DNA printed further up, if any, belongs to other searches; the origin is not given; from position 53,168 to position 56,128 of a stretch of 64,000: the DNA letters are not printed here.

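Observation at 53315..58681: Tandem paralogous ~890-aa polytopic membrane proteins in the glycan locus: candidate undescribed GT-C-like polymerase/transferase family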

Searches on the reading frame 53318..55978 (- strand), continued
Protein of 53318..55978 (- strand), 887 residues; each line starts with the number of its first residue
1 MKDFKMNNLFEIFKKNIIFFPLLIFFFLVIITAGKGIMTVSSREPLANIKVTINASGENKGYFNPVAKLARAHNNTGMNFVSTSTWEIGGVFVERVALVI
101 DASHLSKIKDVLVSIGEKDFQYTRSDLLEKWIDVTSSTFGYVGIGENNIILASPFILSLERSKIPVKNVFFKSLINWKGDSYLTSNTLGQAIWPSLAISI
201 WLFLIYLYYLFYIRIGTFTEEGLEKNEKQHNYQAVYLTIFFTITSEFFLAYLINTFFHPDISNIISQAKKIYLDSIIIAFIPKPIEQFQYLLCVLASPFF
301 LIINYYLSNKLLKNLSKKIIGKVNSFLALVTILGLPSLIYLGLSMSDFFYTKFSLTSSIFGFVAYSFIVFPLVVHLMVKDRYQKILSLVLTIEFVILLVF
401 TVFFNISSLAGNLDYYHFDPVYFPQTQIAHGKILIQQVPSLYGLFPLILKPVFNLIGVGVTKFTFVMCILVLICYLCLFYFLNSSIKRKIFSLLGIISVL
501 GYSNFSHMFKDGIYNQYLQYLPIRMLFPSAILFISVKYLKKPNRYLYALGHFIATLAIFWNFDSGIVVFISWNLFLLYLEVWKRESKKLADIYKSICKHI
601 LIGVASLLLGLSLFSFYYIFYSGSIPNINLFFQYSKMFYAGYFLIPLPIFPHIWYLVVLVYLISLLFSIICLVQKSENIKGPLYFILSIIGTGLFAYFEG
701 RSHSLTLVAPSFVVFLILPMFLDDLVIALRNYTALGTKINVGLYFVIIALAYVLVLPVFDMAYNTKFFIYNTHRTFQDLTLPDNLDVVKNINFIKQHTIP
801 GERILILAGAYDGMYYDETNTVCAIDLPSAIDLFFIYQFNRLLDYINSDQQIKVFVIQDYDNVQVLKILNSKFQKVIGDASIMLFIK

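Call 32: list_cluster_members(proteins=[P0011, P0020, P0028, P0029, P0032, P0050, P0099, P0113, P0150, P0013])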
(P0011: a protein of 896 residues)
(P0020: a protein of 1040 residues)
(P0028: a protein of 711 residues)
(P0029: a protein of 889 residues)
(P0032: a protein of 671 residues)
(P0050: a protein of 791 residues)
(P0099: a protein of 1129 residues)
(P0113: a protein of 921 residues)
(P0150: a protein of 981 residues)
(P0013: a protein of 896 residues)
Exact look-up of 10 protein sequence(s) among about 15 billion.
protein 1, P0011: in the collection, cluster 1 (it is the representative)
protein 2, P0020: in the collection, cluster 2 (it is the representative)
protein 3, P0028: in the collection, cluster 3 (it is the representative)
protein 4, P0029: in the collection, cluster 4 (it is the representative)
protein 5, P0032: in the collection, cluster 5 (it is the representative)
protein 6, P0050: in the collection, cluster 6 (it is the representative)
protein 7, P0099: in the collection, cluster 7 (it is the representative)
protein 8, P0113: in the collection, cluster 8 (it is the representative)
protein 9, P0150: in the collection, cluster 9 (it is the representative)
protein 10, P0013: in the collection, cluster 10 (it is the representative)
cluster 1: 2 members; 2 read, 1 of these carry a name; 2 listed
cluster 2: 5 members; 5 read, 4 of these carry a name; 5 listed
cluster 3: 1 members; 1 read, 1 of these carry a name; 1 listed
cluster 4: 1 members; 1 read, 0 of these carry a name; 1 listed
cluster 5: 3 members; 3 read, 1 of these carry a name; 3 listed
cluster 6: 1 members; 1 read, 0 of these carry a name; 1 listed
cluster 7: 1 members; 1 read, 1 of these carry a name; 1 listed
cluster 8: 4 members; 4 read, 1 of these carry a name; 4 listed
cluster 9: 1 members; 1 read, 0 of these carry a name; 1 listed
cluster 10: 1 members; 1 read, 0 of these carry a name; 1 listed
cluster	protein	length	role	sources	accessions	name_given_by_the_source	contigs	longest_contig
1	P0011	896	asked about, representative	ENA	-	-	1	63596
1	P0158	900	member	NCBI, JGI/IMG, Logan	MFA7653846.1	MAG: hypothetical protein WCX97_02275 [Candidatus Magasanikbacteria bacterium]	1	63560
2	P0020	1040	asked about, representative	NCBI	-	-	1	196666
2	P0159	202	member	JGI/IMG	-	putative flippase GtrA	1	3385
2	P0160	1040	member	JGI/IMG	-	putative flippase GtrA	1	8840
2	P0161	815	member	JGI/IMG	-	hypothetical protein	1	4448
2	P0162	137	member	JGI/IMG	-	hypothetical protein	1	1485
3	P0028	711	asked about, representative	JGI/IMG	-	hypothetical protein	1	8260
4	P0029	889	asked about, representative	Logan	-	-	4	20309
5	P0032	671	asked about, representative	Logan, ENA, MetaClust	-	\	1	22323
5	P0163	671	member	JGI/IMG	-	-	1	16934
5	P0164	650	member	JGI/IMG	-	-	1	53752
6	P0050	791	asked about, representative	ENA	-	-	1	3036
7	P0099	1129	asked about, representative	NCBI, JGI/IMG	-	hypothetical protein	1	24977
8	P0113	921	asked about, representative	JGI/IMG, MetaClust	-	\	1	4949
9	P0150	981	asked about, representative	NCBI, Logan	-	-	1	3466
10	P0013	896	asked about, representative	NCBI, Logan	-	-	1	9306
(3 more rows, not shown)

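Call 33: predict_structure(alignment_id=A2)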
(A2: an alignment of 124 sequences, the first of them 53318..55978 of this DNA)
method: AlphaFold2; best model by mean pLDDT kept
length: 887 residues; sequences in the alignment: 124
mean_pLDDT: 90.2   pTM: 0.91
mean pLDDT of the five models: 90.2, 89.1, 88.2, 88.0, 87.4
residues with pLDDT >= 90: 591; 70-90: 237; 50-70: 55; < 50: 4
segments of 3 or more residues with pLDDT < 50: none
pLDDT, mean of each block of 10 residues (from residue 1): 75 90 90 88 92 87 92 87 93 95 95 97 97 88 81 95 92 95 90 87 83 64 64 91 97 97 94 92 95 98 97 91 82 83 69 53 77 85 91 88 73 80 97 92 96 96 93 96 96 95 72 77 97 98 98 98 98 98 91 97 98 96 93 94 90 93 97 94 98 96 90 97 92 80 85 89 86 82 80 97 96 96 96 96 96 95 96 92 95
secondary structure, 60 per line:
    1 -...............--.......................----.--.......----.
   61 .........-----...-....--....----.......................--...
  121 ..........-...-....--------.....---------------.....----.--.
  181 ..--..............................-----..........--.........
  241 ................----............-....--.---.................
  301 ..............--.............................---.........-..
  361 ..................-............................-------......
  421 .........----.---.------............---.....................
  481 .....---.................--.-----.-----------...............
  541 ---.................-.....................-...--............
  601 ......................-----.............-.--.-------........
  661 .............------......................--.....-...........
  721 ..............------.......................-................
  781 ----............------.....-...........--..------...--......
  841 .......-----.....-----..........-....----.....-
elements in order (helices of 4 or more, strands of 3 or more residues): H2-16 H19-41 E49-55 E63-69 E75-77 E79-82 E85-88 E93-101 H102-107 E108-115 E118-123 H124-130 E132-134 H136-139 E148-152 H168-172 H185-214 H220-229 H232-256 H261-271 H274-277 H284-314 H317-345 H349-357 H359-378 H380-407 H415-429 H445-456 H460-485 H489-505 H526-540 H544-560 H562-582 H589-622 H628-640 H653-673 H680-700 H704-708 H710-734 H741-763 H765-780 H785-796 E803-807 H809-819 H836-847 E853-857 H863-872 E874-877 E882-886

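Call 36: fold_search(model_id=the predicted structure, library=pdb)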
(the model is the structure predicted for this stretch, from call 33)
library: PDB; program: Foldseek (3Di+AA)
matches with E <= 10: 410; with E <= 0.001: 4
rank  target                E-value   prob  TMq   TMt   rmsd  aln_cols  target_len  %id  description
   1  5f15                  3.0e-05  1.00  0.32  0.49   9.8       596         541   10  Crystal Structure of ArnT from Cupriavidus metallidurans bound to Undecaprenyl phosphate (released 2016-02-17)
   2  5ogl_A                4.3e-05  1.00  0.28  0.34  10.2       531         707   10  Structure of bacterial oligosaccharyltransferase PglB in complex with an acceptor peptide and an lipid-linked oligosac (released 2017-10-25)
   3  3rce_A                8.8e-05  1.00  0.29  0.35  11.1       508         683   13  Bacterial oligosaccharyltransferase PglB (released 2011-06-15)
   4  6gxc_A                1.7e-04  1.00  0.30  0.36  10.7       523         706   11  Bacterial oligosaccharyltransferase PglB in complex with an inhibitory peptide and a reactive lipid-linked oligosaccha (released 2018-11-14)
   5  8pn9_A                1.0e-03  1.00  0.32  0.41  12.5       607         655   10  Structure of human oligosaccharyltransferase OST-A complex bound to NGI-1 (released 2024-05-08)
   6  7zlh_A                1.3e-03  1.00  0.32  0.40  11.8       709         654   10  Cryo-EM structure of C-mannosyltransferase CeDPY19, in apo state, bound to CMT2-Fab and anti-Fab nanobody (released 2023-01-11)
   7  7zli_A                2.1e-03  1.00  0.31  0.39  11.9       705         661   10  Cryo-EM structure of C-mannosyltransferase CeDPY19, in complex with Dol25-P-Man and bound to CMT2-Fab and anti-Fab nan (released 2023-01-11)
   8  3waj                  2.1e-03  1.00  0.25  0.28  14.8       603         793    9  Crystal structure of the Archaeoglobus fulgidus oligosaccharyltransferase (O29867_ARCFU) complex with Zn and sulfate (released 2013-10-30)
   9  6s7o_A                2.3e-03  1.00  0.30  0.37  13.4       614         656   11  Cryo-EM structure of human oligosaccharyltransferase complex OST-A (released 2019-12-18)
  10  8agb_A                2.9e-03  1.00  0.32  0.41  12.4       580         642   10  Structure of yeast oligosaccharylransferase complex with lipid-linked oligosaccharide bound (released 2022-12-07)
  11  3wak                  3.6e-03  1.00  0.31  0.31  10.0       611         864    9  Crystal structure of the Archaeoglobus fulgidus oligosaccharyltransferase (O29867_ARCFU) in the apo form (released 2013-10-30)
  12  6c26_A                4.3e-03  1.00  0.29  0.36  13.2       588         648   12  The Cryo-EM structure of a eukaryotic oligosaccharyl transferase complex (released 2018-01-31)
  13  8agc_A                6.1e-03  1.00  0.30  0.36  13.7       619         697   10  Structure of yeast oligosaccharylransferase complex with lipid-linked oligosaccharide and non-acceptor peptide bound (released 2022-12-07)
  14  6s7t_A                8.0e-03  1.00  0.31  0.37  11.4       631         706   12  Cryo-EM structure of human oligosaccharyltransferase complex OST-B (released 2019-12-18)
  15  8imx_U                2.4e-02  0.99  0.22  0.42  17.1       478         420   13  Cryo-EM structure of GPI-T with a chimeric GPI-anchored protein (released 2023-08-16)
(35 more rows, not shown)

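Call 43: search_protein_families(library=pfam, alignment_id=A3, max_evalue=1)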
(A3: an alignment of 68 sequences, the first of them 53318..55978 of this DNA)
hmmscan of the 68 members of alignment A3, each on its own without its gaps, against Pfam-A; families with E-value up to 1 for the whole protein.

A. member 1, window:53318-55978:- (887 aa): 1 family
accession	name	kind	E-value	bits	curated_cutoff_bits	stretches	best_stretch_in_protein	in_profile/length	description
PF15086.11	UPF0542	-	0.013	15.7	27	1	272-318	4-48/68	Uncharacterised protein family UPF0542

B. families by the number of members that match (of 68 scanned): 23 families
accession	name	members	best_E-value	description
PF15086.11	UPF0542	2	0.013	Uncharacterised protein family UPF0542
PF13301.11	DUF4079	1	0.0021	Protein of unknown function (DUF4079)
PF12716.12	Apq12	1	0.0075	Nuclear pore assembly and biogenesis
PF03904.18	DUF334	1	0.0099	Domain of unknown function (DUF334)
PF24283.1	DUF7471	1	0.01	Family of unknown function (DUF7471)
PF19885.4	DUF6358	1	0.016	Family of unknown function (DUF6358)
PF23505.1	YqgG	1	0.022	YqgG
PF06690.17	HcgC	1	0.033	FeGP cofactor biosynthesis protein, methyltransferase HcgC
PF06506.16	PrpR_N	1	0.056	Propionate catabolism activator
PF10435.15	BetaGal_dom2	1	0.059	Beta-galactosidase, domain 2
PF23935.1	DUF7271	1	0.062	Domain of unknown function (DUF7271)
PF04272.19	Phospholamban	1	0.071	Phospholamban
PF18394.6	TBK1_CCD1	1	0.079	TANK-binding kinase 1 coiled-coil domain 1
PF04241.20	DUF423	1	0.11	Protein of unknown function (DUF423)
PF01708.21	Gemini_mov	1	0.11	Geminivirus putative movement protein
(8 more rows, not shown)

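Call 44: find_encoding_contigs(protein=P0010, flank=8000, max_places=3)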
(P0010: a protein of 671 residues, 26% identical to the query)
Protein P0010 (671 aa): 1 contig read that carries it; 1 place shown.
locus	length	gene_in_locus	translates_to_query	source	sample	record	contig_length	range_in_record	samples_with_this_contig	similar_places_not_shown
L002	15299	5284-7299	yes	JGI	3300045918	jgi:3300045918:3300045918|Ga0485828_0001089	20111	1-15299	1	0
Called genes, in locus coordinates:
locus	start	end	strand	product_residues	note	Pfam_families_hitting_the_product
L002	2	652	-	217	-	?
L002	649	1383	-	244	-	PF02361:CbiQ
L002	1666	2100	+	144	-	PF01402:RHH_1 (weak), PF23434:DUF7120 (weak), PF08753:NikR_C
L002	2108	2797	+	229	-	PF00535:Glycos_transf_2, PF10111:Glyco_tranf_2_2 (weak)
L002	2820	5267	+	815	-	PF09586:YfhO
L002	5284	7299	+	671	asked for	-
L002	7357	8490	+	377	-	PF13489:Methyltransf_23, PF13847:Methyltransf_31, PF08241:Methyltransf_11, PF08242:Methyltransf_12, PF13649:Methyltransf_25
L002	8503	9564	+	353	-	PF04055:Radical_SAM, PF13186:SPASM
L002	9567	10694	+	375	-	PF05050:Methyltransf_21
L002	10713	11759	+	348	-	PF04055:Radical_SAM, PF13186:SPASM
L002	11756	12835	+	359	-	PF04055:Radical_SAM, PF13186:SPASM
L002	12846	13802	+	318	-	PF00535:Glycos_transf_2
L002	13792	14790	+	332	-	PF13489:Methyltransf_23, PF08241:Methyltransf_11, PF08242:Methyltransf_12 (weak), PF13649:Methyltransf_25 (weak)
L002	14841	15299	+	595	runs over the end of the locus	PF02776:TPP_enzyme_N, PF00205:TPP_enzyme_M, PF02775:TPP_enzyme_C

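Call 45: find_encoding_contigs(protein=P0008, flank=8000, max_places=3)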
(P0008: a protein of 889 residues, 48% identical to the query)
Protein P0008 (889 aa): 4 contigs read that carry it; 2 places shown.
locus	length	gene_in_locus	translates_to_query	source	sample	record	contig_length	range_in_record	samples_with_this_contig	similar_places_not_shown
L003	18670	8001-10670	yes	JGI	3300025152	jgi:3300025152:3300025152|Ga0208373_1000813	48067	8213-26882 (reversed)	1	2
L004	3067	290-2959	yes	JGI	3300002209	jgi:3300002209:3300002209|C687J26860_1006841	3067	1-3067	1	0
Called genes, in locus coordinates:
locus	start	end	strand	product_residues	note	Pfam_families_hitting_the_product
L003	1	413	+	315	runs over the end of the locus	PF00535:Glycos_transf_2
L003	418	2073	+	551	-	PF04138:GtrA_DPMS_TM, PF09594:GT87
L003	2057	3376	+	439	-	PF01041:DegT_DnrJ_EryC1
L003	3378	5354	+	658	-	PF09594:GT87, PF05050:Methyltransf_21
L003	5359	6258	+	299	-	PF01073:3Beta_HSD (faint), PF01370:Epimerase, PF02719:Polysacc_synt_2 (weak), PF07993:NAD_binding_4 (faint), PF16363:GDP_Man_Dehyd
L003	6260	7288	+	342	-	PF01073:3Beta_HSD, PF01370:Epimerase, PF02719:Polysacc_synt_2, PF04321:RmlD_sub_bind, PF08659:KR, PF16363:GDP_Man_Dehyd, PF07993:NAD_binding_4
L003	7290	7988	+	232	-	PF00535:Glycos_transf_2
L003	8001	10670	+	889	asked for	-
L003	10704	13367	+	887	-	-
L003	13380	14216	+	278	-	PF00535:Glycos_transf_2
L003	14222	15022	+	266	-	PF00535:Glycos_transf_2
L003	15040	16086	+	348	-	-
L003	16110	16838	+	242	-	PF03269:DUF268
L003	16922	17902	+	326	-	PF01073:3Beta_HSD, PF01370:Epimerase, PF05368:NmrA (weak), PF13460:NAD_binding_10 (weak), PF16363:GDP_Man_Dehyd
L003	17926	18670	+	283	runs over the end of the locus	PF01531:Glyco_transf_11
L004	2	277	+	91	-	?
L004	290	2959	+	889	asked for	-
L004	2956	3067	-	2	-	?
